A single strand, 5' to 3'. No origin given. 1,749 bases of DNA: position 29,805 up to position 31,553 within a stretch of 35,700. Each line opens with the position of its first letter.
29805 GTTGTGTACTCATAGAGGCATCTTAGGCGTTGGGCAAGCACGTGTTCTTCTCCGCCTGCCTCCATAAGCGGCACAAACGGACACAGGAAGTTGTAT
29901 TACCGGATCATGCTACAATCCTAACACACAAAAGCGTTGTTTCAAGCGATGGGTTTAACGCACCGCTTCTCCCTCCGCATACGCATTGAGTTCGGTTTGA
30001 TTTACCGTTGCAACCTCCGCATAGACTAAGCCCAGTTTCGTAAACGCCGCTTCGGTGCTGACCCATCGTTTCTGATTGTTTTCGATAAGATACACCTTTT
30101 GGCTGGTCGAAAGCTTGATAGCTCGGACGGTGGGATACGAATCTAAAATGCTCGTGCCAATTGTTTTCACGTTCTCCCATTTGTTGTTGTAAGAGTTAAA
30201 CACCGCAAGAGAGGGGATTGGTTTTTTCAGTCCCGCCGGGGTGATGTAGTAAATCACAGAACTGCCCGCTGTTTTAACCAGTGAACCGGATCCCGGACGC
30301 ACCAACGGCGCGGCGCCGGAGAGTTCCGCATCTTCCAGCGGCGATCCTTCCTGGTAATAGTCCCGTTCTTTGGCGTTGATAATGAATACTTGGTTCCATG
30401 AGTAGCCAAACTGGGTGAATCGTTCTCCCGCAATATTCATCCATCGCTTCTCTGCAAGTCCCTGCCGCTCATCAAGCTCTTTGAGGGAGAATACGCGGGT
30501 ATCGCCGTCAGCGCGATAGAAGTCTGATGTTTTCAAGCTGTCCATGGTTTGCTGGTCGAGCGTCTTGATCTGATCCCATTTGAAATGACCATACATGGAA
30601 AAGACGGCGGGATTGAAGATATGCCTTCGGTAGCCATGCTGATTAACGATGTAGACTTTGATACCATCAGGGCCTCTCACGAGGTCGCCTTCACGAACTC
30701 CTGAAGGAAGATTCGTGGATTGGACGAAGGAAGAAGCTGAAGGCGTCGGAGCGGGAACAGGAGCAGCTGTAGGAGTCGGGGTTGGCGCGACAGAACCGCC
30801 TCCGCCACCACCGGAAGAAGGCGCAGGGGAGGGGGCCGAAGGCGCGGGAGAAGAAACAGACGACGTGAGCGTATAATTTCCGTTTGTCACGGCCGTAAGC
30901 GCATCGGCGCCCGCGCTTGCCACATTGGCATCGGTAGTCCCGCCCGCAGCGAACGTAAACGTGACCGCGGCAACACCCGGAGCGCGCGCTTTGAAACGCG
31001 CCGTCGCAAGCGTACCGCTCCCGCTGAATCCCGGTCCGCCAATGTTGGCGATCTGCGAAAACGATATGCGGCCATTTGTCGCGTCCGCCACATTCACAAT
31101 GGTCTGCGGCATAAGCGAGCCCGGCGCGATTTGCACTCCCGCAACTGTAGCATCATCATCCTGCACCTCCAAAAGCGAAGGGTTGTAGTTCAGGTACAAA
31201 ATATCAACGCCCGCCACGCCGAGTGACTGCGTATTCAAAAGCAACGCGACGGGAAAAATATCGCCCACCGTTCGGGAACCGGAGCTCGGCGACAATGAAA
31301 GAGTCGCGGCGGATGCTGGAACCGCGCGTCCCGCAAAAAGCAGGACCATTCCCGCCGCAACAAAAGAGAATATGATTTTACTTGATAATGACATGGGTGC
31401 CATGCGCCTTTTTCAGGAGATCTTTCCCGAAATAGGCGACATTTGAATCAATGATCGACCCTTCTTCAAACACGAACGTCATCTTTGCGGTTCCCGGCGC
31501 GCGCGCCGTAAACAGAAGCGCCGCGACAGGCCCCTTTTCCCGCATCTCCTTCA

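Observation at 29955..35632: Self-contained cohesin-dockerin operon: one dockerin-tagged giant protein plus two cohesin anchors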

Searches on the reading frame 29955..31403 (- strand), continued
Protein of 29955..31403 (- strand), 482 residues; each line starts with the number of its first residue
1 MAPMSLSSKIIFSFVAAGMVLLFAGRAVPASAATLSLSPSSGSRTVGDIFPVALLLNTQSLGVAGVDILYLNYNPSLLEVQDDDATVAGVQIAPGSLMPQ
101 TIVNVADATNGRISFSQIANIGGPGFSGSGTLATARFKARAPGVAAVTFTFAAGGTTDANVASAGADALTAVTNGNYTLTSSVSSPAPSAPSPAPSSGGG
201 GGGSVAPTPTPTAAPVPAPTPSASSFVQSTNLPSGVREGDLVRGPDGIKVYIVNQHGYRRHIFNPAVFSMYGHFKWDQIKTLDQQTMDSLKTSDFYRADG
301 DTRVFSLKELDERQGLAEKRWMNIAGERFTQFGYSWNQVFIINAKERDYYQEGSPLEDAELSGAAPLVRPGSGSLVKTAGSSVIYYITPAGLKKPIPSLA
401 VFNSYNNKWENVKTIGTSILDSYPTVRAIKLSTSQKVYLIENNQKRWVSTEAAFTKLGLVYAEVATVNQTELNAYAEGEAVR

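Call 55: fold_search(model_id=the predicted structure, library=pdb)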
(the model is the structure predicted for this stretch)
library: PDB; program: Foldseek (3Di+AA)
matches with E <= 10: 1989; with E <= 0.001: 53
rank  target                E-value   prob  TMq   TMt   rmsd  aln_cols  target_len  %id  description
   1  6kgf_C                9.6e-09  1.00  0.26  0.78   2.4       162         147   22  Crystal structure of CaDoc0917(R16D)-CaCohA2 complex at pH 8.2 (released 2020-07-08)
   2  6kgd_A                2.7e-08  1.00  0.26  0.78   2.8       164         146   22  Crystal structure of CaDoc0917(R49D)-CaCohA2 complex at pH 8.0 (released 2020-07-08)
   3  6kge_A                4.9e-08  1.00  0.25  0.78   2.5       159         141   22  Crystal structure of CaDoc0917(R16D)-CaCohA2 complex at pH 5.5 (released 2020-07-08)
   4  6kgf_A                5.1e-08  1.00  0.25  0.78   2.5       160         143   21  Crystal structure of CaDoc0917(R16D)-CaCohA2 complex at pH 8.2 (released 2020-07-08)
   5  5lxv_C                8.2e-08  1.00  0.22  0.56   6.8       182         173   15  Crystal structure of Ruminococcus flavefaciens scaffoldin C cohesin in complex with a dockerin from an uncharacterized (released 2016-10-19)
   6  6kgc_A                8.7e-08  1.00  0.25  0.78   2.6       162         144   22  Crystal structure of CaDoc0917(R49D)-CaCohA2 complex at pH 5.4 (released 2020-07-08)
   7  5lxv_A                9.6e-08  1.00  0.22  0.56   6.8       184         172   15  Crystal structure of Ruminococcus flavefaciens scaffoldin C cohesin in complex with a dockerin from an uncharacterized (released 2016-10-19)
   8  4wi0_A                1.2e-07  1.00  0.24  0.60   6.8       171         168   18  Crystal structure of Coh3ScaB-XDoc_M2ScaA complex: A C-terminal interface mutant of type II Cohesin-X-Dockerin complex (released 2015-10-07)
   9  4ums                  1.4e-07  1.00  0.22  0.64   7.1       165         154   17  The crystal structure of the seventh ScaB type I cohesin from Pseudobacteroides cellulosolvens (released 2015-05-06)
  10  3ghp_A                2.6e-07  1.00  0.25  0.58   9.0       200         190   18  Structure of the second type II cohesin module from the adaptor ScaA scaffoldin of Acetivibrio cellulolyticus (includi (released 2009-06-23)
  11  4uyp_C                3.8e-07  1.00  0.24  0.74   2.8       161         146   17  High resolution structure of the third cohesin ScaC in complex with the ScaB dockerin with a mutation in the N-termina (released 2015-04-15)
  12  3kcp_A                3.8e-07  1.00  0.23  0.36   3.3       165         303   19  Crystal structure of interacting Clostridium thermocellum multimodular components (released 2010-02-09)
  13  5m0y_A                3.8e-07  1.00  0.22  0.57   5.7       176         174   18  Crystal Structure of the CohScaA-XDocCipB type II complex from Clostridium thermocellum at 1.5Angstrom resolution (released 2017-09-06)
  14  3fnk_C                5.4e-07  1.00  0.24  0.59   7.0       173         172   18  Crystal structure of the second type II cohesin module from the cellulosomal adaptor ScaA scaffoldin of Acetivibrio ce (released 2009-06-23)
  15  4u3s_A                7.5e-07  1.00  0.23  0.59   6.8       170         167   18  Crystal structure of Coh3ScaB-XDoc_M1ScaA complex: A N-terminal interface mutant of type II Cohesin-X-Dockerin complex (released 2015-07-29)
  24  2xdh                  1.2e-06  1.00  0.23  0.75   2.7       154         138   18  Non-cellulosomal cohesin from the hyperthermophilic archaeon Archaeoglobus fulgidus (released 2010-05-26)
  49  2jh2_A                7.9e-05  1.00  0.19  0.56   6.9       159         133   16  X-ray crystal structure of a cohesin-like module from Clostridium perfringens (released 2007-11-06)
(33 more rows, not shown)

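Call 79: find_encoding_contigs(protein=P0059, flank=6000, max_places=1)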
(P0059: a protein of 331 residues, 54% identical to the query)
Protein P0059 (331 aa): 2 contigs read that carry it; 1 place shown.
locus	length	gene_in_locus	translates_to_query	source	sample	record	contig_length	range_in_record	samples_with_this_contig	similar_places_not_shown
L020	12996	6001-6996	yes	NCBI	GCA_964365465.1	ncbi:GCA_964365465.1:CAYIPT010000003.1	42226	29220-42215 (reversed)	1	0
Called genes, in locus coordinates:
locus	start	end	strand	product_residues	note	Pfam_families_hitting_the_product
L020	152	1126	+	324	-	PF08279:HTH_11 (weak), PF12802:MarR_2 (weak), PF12840:HTH_20 (faint), PF13412:HTH_24 (faint), PF00156:Pribosyltran (weak)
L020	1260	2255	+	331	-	PF13310:Virulence_RhuM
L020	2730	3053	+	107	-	PF01909:NTP_transf_2, PF18765:Polbeta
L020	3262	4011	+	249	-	PF00041:fn3 (weak), PF00404:Dockerin_1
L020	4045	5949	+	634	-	PF00963:Cohesin (weak), PF00041:fn3, PF25788:Ig_Rha78A_N (faint), PF16656:Pur_ac_phosph_N (weak), PF00404:Dockerin_1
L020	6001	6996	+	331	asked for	PF00963:Cohesin, PF01471:PG_binding_1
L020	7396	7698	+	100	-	-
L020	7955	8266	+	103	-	-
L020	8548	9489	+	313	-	PF00089:Trypsin (faint), PF13365:Trypsin_2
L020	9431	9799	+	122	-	PF21784:Bflower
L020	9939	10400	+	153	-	-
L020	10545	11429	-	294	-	-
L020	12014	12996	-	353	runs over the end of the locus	-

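Call 80: find_encoding_contigs(protein=P0066, flank=6000, max_places=1)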
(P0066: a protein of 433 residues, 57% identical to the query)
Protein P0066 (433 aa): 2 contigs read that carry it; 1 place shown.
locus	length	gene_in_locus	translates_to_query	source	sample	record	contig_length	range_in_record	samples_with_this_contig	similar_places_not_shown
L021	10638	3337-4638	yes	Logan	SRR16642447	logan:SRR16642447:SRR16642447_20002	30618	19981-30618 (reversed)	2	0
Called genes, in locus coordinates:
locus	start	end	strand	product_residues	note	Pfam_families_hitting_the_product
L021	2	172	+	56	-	?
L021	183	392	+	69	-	-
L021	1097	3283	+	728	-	PF00041:fn3 (weak), PF16655:PhoD_N (faint), PF16656:Pur_ac_phosph_N, PF25788:Ig_Rha78A_N (faint), PF00041:fn3, PF16656:Pur_ac_phosph_N, PF00041:fn3 (weak), PF00404:Dockerin_1, +1 more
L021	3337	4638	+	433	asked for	PF00963:Cohesin, PF01471:PG_binding_1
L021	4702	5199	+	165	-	-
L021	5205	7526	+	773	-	PF13431:TPR_17 (faint), PF21033:RMD1-3 (faint), PF23914:TPR_CcmH_CycH (faint), PF07719:TPR_2 (faint), PF13181:TPR_8 (faint), PF13371:TPR_9 (faint), PF13432:TPR_16 (weak), PF14559:TPR_19 (weak), +4 more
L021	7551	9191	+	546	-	PF03023:MurJ, PF01554:MatE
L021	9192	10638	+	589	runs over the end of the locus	PF00009:GTP_EFTU, PF01926:MMR_HSR1 (weak), PF14492:EFG_III, PF00679:EFG_C, PF06421:LepA_C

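Call 81: find_encoding_contigs(protein=P0065, flank=6000, max_places=1)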
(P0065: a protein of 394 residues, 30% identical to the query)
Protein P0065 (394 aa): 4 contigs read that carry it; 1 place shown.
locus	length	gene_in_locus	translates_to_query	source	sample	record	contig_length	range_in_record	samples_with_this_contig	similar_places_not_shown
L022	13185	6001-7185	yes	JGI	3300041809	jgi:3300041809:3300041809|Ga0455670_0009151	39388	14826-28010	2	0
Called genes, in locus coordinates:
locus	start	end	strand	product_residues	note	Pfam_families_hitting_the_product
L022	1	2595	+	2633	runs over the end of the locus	PF10102:DUF2341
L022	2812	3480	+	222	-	PF01797:Y1_Tnp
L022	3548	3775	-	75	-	PF20803:PaaX_M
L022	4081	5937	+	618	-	PF00041:fn3, PF16656:Pur_ac_phosph_N, PF17957:Big_7, PF00404:Dockerin_1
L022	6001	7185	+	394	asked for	PF00963:Cohesin (weak)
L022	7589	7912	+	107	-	PF00404:Dockerin_1 (weak)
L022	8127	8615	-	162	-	PF20803:PaaX_M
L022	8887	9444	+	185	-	-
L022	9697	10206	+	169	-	-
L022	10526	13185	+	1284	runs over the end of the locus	PF13385:Laminin_G_3, PF00041:fn3, PF17957:Big_7, PF00404:Dockerin_1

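Call 86: fold_search(model_id=the predicted structure, library=viral)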
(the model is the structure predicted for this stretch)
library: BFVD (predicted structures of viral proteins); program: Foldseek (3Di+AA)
matches with E <= 10: 391; with E <= 0.001: 5
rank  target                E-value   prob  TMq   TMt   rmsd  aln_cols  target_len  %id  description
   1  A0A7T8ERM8            2.2e-06  1.00  0.24  0.46   7.3       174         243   13  (no name in the UniProt tables at hand)
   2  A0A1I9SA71            2.2e-05  1.00  0.14  0.50  10.1       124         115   20  Uncharacterized protein [Rhodococcus phage Weasels2]
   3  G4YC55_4              2.2e-04  1.00  0.19  0.08   8.2       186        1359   14  (no name in the UniProt tables at hand)
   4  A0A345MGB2            5.4e-04  1.00  0.13  0.54   8.9        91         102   18  Uncharacterized protein [Streptomyces phage LukeCage]
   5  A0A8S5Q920            6.3e-04  1.00  0.16  0.41  15.6       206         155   11  BIG2 domain-containing protein (Fragment) [Podoviridae sp. ctZ5d16]
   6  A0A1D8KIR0            2.0e-03  0.96  0.13  0.07  28.4       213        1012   11  Baseplate hub + tail lysozyme [Synechococcus phage S-CAM3]
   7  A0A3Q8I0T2            2.5e-03  1.00  0.14  0.22  10.3       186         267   11  (no name in the UniProt tables at hand)
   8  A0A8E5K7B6            2.5e-03  0.91  0.14  0.11  25.3       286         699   11  (no name in the UniProt tables at hand)
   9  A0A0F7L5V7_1          3.0e-03  0.99  0.14  0.08  16.4       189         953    8  Uncharacterized protein [uncultured marine virus]
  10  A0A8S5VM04            5.4e-03  0.99  0.13  0.27   9.4       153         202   11  (no name in the UniProt tables at hand)
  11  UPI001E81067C         6.0e-03  0.99  0.14  0.08  26.7       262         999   14  (no name look-up for this kind of identifier)
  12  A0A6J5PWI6            6.3e-03  1.00  0.11  0.45   1.5        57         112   28  Uncharacterized protein [uncultured Caudovirales phage]
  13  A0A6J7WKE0            6.3e-03  0.72  0.11  0.07  18.0       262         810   13  Uncharacterized protein [uncultured Caudovirales phage]
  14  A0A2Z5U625            6.7e-03  0.84  0.13  0.19  15.8       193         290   14  Ig-like domain-containing protein [Rhinolophus gammaherpesvirus 1]
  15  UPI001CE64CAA         7.0e-03  0.99  0.16  0.11  13.6       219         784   13  (no name look-up for this kind of identifier)
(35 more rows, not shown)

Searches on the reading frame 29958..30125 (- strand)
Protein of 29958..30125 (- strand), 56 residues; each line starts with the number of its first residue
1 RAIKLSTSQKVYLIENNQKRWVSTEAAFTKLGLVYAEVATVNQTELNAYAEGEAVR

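Call 60: search_solved_structures(query=A4, max_evalue=10, show_alignments=3)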
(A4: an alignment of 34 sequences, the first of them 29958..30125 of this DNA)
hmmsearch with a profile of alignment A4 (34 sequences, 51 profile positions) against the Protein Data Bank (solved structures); distinct sequences matched with E-value up to 10: 3.
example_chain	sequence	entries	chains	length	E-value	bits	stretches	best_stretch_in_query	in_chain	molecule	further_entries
7ym5_A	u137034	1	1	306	1.2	12.2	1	25-46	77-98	Type III secretion system effector arginine glycosyltransferase SseK1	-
7ym7_A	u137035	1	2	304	1.3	12.1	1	25-46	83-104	Type III secretion system effector arginine glycosyltransferase SseK1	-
5h60_A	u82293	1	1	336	1.8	11.7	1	25-46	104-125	Transferase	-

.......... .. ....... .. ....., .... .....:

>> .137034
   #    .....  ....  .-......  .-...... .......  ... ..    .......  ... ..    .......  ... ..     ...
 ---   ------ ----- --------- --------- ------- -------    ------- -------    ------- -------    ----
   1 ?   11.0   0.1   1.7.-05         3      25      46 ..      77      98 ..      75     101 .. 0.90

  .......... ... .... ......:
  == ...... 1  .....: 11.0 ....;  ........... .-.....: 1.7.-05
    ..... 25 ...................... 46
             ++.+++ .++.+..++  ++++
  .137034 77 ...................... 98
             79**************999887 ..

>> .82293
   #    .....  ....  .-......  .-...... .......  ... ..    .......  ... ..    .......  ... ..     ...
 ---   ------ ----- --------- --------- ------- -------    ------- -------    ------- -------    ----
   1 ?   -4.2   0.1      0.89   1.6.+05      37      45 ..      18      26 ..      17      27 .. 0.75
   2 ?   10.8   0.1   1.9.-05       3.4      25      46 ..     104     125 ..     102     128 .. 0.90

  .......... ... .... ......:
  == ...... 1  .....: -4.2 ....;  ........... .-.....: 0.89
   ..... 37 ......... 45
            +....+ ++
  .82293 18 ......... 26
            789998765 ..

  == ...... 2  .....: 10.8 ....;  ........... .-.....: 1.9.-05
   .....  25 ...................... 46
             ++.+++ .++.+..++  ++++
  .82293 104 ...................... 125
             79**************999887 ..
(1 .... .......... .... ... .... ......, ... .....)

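Call 61: search_protein_families(library=pfam, alignment_id=A4, max_evalue=1)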
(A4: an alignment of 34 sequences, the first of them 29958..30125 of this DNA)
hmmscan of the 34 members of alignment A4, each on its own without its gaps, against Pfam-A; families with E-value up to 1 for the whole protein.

A. member 1, window:29958-30125:- (56 aa): 0 families

B. families by the number of members that match (of 34 scanned): 9 families
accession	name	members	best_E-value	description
PF24526.1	ABCA12_C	1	0.0023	ABCA12-like, C-terminal domain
PF05108.18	T7SS_ESX1_EccB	1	0.0038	Type VII secretion system ESX-1, transport TM domain B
PF18835.7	Beta_helix_2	1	0.069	Beta helix repeat of Inulin fructotransferase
PF06806.18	DUF1233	1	0.08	Putative excisionase (DUF1233)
PF24759.1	C2HC_ASCIZ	1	0.084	ASCIZ third C2HC zinc finger domain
PF17886.7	ArsA_HSP20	1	0.1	HSP20-like domain found in ArsA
PF20455.3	DUF6708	1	0.11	Family of unknown function (DUF6708)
PF00249.37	Myb_DNA-binding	1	0.26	Myb-like DNA-binding domain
PF24243.1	Phage_tail_C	1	0.52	Phage tail tip domain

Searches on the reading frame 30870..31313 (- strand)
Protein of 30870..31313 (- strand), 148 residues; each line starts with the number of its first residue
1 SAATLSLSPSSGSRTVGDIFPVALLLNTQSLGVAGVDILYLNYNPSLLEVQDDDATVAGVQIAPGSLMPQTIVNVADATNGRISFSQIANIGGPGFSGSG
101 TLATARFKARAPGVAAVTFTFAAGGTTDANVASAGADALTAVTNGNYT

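Call 36: search_solved_structures(query=A2, max_evalue=1, show_alignments=2)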
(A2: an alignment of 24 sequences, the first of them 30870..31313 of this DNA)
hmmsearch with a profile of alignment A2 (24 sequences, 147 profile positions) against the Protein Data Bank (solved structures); distinct sequences matched with E-value up to 1: 14.
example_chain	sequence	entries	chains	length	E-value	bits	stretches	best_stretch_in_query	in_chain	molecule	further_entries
3l8q_A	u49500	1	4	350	2.9e-05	27.4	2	11-122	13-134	Cellulosomal scaffoldin adaptor protein B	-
7urp_A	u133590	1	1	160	0.0014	22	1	10-52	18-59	Ribonucleases G and E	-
1zv9_A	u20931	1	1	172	0.0024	21.2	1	10-122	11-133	Cellulosomal scaffoldin adaptor protein B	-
1qzn_A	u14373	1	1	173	0.0024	21.2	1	10-122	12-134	cellulosomal scaffoldin adaptor protein B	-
3f2l_A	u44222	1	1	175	0.0025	21.2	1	10-122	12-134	Cellulosomal scaffoldin adaptor protein B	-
3bwz_A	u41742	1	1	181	0.003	20.9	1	10-122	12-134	Cellulosomal scaffoldin adaptor protein B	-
5lxv_A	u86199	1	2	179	0.0031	20.9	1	4-106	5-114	Scaffoldin C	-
4u3s_A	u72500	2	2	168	0.025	17.9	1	10-121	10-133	Cellulosomal scaffoldin adaptor protein B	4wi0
4ums_A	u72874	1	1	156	0.025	17.9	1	30-115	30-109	CELLULOSOMAL ANCHORING SCAFFOLDIN B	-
3fnk_A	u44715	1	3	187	0.086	16.2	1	10-119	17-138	Cellulosomal scaffoldin adaptor protein B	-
5m2o_A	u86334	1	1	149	0.16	15.3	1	12-56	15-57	Putative cellulosomal scaffoldin protein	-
5aoz_A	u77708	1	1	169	0.2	15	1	12-56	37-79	PUTATIVE CELLULOSOMAL SCAFFOLDIN PROTEIN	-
4uwq_C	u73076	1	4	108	0.9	12.9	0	48-132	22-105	SOXZ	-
1v8h_A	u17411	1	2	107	0.91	12.9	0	48-131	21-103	sulfur oxidation protein SoxZ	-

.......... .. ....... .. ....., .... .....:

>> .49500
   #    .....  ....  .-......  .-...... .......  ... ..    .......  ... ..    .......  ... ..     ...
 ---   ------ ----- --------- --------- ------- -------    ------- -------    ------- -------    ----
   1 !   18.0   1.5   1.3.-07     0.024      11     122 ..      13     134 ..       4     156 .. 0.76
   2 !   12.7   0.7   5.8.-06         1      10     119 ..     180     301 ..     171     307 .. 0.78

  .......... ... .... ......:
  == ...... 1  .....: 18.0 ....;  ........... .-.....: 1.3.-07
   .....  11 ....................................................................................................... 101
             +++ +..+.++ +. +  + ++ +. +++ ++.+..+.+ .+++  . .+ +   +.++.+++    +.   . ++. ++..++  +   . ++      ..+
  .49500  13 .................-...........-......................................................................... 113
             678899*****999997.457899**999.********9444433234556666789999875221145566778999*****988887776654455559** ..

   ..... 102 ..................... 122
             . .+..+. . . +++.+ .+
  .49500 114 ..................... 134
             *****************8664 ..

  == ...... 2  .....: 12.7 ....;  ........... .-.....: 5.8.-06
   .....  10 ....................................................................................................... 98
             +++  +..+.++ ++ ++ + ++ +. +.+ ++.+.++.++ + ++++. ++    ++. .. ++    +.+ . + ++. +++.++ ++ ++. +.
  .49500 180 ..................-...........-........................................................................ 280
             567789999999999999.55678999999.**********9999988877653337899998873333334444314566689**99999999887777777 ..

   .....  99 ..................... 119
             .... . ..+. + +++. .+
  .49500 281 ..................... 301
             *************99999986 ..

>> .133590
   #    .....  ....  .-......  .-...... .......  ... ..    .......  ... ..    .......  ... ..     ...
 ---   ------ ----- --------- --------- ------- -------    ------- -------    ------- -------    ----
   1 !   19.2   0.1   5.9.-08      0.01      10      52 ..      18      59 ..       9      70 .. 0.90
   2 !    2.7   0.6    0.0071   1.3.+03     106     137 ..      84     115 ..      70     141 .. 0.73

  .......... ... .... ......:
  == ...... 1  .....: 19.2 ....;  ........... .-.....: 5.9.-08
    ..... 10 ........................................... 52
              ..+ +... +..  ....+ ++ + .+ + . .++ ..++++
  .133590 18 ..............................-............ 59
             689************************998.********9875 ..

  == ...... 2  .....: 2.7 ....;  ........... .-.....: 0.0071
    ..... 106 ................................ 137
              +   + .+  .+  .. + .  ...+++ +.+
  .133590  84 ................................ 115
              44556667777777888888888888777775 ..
